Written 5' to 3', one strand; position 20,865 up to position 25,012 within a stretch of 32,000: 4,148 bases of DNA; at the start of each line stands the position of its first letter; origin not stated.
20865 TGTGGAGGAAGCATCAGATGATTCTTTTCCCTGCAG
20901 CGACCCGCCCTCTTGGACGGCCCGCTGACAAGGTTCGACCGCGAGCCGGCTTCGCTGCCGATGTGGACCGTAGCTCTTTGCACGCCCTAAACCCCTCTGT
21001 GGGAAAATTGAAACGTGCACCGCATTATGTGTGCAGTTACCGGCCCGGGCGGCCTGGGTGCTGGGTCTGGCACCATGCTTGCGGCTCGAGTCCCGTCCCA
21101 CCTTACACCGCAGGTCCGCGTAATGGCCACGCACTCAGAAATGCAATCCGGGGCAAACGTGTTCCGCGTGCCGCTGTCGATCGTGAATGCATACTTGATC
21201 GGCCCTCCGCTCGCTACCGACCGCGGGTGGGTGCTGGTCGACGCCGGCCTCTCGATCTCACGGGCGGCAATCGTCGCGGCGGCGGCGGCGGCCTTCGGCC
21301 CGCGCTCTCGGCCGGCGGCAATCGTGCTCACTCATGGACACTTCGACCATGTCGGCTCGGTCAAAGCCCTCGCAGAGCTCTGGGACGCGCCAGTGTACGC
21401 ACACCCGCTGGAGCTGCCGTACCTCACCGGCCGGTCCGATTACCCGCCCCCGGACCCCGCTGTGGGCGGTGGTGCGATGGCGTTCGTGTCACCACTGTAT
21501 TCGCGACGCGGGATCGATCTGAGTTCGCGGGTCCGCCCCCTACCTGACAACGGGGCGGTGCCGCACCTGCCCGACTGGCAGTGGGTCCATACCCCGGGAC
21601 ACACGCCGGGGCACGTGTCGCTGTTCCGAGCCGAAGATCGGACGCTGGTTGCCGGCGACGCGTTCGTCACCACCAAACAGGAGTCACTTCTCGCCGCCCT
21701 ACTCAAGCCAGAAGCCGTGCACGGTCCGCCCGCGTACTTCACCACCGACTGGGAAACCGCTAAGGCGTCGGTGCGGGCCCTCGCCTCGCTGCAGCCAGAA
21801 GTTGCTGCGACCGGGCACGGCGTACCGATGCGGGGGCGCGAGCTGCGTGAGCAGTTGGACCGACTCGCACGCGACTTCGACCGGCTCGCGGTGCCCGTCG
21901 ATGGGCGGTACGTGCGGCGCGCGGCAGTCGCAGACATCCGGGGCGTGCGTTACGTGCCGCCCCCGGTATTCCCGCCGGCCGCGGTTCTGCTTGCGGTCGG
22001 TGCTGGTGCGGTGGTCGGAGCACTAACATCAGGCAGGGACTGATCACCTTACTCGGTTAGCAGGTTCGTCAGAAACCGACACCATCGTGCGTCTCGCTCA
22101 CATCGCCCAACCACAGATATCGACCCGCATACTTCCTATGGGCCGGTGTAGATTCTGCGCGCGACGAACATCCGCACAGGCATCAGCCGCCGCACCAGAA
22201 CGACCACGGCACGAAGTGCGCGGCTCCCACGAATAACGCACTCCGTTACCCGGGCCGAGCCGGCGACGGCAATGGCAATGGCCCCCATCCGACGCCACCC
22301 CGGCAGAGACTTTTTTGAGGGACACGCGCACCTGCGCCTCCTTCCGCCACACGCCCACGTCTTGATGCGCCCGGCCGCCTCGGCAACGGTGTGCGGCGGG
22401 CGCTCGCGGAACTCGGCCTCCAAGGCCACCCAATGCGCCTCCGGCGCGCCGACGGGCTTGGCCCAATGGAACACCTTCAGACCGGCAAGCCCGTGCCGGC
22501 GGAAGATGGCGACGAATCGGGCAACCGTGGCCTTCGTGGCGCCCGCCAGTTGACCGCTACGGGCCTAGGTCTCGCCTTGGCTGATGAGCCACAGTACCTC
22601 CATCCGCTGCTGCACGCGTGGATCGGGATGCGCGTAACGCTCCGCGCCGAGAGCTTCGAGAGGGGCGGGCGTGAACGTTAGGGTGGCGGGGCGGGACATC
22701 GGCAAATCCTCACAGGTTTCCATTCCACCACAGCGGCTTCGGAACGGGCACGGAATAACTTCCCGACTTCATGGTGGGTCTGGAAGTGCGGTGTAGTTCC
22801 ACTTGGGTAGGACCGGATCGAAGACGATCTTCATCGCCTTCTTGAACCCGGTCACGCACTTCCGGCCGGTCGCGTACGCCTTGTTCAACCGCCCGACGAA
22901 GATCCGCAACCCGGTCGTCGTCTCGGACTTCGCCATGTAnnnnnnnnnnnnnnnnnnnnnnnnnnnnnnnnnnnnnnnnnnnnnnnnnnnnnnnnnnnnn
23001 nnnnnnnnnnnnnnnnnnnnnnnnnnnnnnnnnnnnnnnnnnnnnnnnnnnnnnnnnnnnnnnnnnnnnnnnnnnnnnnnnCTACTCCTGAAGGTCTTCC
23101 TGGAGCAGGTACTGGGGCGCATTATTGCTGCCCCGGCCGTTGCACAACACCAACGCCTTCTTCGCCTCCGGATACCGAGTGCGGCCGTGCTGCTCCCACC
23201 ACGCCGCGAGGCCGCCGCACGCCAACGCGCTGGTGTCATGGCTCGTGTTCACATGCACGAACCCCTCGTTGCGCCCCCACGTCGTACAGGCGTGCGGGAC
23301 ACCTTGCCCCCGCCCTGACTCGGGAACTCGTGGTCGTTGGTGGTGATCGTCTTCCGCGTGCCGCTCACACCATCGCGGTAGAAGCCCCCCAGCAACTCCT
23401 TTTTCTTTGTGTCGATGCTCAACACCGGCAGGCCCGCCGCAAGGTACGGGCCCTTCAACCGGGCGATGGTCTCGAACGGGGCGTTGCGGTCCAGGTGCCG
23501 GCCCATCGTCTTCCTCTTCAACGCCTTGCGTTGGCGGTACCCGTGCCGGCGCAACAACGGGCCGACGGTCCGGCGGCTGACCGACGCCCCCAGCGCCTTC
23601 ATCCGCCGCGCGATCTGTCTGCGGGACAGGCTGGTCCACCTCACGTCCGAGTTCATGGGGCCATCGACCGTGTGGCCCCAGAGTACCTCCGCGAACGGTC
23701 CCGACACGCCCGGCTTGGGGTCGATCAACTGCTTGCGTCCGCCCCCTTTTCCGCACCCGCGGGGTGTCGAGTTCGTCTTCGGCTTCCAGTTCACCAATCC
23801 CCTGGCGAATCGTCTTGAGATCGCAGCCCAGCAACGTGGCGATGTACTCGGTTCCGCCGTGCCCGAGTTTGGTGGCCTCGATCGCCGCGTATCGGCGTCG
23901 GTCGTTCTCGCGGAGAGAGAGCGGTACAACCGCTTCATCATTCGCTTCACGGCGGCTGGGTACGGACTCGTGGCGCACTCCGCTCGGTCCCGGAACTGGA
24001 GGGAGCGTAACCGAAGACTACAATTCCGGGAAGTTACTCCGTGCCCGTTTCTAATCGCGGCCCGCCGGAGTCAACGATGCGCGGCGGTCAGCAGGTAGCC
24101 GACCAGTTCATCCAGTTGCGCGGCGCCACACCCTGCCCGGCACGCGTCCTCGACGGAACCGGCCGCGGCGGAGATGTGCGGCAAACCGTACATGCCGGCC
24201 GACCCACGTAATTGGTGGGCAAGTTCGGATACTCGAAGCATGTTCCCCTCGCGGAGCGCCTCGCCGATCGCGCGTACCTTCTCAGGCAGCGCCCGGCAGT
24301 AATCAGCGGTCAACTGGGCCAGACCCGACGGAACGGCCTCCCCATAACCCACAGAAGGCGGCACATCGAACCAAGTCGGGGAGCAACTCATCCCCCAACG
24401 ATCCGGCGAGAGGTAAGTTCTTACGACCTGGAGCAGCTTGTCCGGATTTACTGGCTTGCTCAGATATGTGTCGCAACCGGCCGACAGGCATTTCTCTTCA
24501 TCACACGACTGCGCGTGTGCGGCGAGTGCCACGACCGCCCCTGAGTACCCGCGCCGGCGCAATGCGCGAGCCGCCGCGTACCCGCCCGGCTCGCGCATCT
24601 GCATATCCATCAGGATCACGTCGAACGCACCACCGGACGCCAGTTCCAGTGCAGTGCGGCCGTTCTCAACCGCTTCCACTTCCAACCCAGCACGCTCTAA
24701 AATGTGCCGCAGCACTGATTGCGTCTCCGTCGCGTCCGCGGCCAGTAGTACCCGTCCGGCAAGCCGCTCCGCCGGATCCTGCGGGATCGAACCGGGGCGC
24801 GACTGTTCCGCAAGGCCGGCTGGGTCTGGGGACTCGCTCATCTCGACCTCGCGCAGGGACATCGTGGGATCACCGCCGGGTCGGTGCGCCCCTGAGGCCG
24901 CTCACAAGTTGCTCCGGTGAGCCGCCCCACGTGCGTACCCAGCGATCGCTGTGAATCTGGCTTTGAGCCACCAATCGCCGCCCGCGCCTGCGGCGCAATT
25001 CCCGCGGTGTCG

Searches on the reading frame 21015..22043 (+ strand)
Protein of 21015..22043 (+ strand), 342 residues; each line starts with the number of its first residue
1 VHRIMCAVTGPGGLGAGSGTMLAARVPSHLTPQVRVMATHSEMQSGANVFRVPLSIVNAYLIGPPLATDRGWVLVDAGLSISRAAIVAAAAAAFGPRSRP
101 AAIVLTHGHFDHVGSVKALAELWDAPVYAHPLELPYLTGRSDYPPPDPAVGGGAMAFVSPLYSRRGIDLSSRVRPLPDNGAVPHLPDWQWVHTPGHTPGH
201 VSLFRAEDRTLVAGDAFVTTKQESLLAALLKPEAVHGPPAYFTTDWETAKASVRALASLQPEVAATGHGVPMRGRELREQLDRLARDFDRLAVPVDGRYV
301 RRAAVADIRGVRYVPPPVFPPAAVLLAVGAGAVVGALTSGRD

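Call 31: search_protein_families(library=pfam, proteins=[window:21015-22043:+], max_evalue=0.001)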
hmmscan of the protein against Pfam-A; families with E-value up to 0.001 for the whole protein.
window:21015-22043:+ (342 aa): 2 families
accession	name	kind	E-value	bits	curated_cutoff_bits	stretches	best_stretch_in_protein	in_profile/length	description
PF00753.33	Lactamase_B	-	1.4e-38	133.3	22.7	1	55-268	4-196/196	Metallo-beta-lactamase superfamily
PF12706.13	Lactamase_B_2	-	3e-08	34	27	1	72-149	2-82/200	Beta-lactamase superfamily domain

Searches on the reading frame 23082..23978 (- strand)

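Call 31: search_protein_families(library=pfam, proteins=[window:23082-23978:-], max_evalue=0.001)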
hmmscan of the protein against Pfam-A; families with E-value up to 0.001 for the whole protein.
window:23082-23978:- (298 aa): 1 family
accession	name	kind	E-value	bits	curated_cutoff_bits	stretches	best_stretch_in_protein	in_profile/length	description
PF07592.17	DDE_Tnp_ISAZ013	-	1.5e-14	54.2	26.9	1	218-298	126-206/308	Rhodopirellula transposase DDE domain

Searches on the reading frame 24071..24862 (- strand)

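Call 29: search_protein_families(library=pfam, proteins=[window:24071-24862:-], max_evalue=0.01)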
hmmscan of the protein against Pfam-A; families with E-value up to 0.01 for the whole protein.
window:24071-24862:- (263 aa): 2 families
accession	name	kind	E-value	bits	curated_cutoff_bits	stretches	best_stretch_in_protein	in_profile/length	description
PF00072.30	Response_reg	-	1.2e-22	80.6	30.2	1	38-147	1-110/111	Response regulator receiver domain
PF01627.28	Hpt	-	3.3e-11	43.7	24.6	1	184-251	2-69/84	Hpt domain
